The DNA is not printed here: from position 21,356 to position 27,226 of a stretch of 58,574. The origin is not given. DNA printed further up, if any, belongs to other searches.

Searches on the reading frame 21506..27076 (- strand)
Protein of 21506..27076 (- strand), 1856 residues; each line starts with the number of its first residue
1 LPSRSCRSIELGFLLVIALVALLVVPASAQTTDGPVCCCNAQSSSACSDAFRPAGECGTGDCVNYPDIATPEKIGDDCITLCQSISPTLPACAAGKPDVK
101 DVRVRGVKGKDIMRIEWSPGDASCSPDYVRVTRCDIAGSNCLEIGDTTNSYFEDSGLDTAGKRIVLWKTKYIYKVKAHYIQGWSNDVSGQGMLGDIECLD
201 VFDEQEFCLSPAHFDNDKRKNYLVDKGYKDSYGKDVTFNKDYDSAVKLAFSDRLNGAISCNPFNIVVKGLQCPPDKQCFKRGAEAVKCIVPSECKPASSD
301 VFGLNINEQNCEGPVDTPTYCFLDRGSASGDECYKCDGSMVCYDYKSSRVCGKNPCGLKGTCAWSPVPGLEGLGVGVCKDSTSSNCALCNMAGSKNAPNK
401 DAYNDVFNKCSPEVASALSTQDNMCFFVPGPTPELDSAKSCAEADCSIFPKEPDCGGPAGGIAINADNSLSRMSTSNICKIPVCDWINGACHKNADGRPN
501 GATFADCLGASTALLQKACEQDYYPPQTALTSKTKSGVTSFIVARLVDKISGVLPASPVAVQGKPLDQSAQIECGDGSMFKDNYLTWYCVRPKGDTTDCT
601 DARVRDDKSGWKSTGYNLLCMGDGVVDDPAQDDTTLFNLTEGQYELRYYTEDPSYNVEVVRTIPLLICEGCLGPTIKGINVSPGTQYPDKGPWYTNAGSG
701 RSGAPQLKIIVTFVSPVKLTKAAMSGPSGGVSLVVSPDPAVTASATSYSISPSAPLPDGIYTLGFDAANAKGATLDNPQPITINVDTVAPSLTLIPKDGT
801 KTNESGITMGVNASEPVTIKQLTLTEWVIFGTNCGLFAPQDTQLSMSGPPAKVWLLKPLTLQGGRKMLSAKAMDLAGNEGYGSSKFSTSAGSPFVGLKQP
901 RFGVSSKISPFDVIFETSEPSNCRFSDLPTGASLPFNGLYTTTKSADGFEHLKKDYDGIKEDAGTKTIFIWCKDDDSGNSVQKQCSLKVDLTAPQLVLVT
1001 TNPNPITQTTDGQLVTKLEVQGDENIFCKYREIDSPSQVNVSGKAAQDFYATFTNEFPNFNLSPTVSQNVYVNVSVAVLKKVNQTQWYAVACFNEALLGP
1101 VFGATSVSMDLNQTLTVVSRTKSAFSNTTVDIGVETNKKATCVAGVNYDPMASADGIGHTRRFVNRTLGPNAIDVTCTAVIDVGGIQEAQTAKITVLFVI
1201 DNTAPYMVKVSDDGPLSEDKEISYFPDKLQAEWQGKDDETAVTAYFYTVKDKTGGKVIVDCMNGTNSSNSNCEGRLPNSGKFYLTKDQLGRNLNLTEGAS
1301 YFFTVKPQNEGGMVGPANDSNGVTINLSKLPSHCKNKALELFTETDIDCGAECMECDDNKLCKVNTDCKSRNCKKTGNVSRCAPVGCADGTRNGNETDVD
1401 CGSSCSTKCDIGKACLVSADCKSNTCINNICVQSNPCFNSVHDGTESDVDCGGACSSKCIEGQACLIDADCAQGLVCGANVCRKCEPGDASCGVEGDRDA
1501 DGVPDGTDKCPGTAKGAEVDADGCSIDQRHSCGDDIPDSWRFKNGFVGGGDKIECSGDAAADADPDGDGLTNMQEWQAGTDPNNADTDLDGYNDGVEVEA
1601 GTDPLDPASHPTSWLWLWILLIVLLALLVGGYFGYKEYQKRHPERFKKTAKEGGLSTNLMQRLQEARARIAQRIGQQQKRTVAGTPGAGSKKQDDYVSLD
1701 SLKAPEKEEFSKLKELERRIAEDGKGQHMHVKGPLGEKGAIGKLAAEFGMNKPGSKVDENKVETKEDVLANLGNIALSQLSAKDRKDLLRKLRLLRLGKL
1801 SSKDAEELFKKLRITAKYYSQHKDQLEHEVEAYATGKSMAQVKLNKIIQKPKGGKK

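Call 6: search_protein_families(library=pfam, max_evalue=0.01, proteins=[window:21506-27076:-])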
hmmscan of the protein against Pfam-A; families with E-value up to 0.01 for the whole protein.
window:21506-27076:- (1856 aa): 2 families
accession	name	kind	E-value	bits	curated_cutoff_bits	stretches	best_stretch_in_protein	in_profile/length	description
PF18884.5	TSP3_bac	-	4.3e-13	49.3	25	2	1586-1607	1-22/22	Bacterial TSP3 repeat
PF02412.23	TSP_3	-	0.0052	16.9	25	1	1488-1515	9-33/36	Thrombospondin type 3 repeat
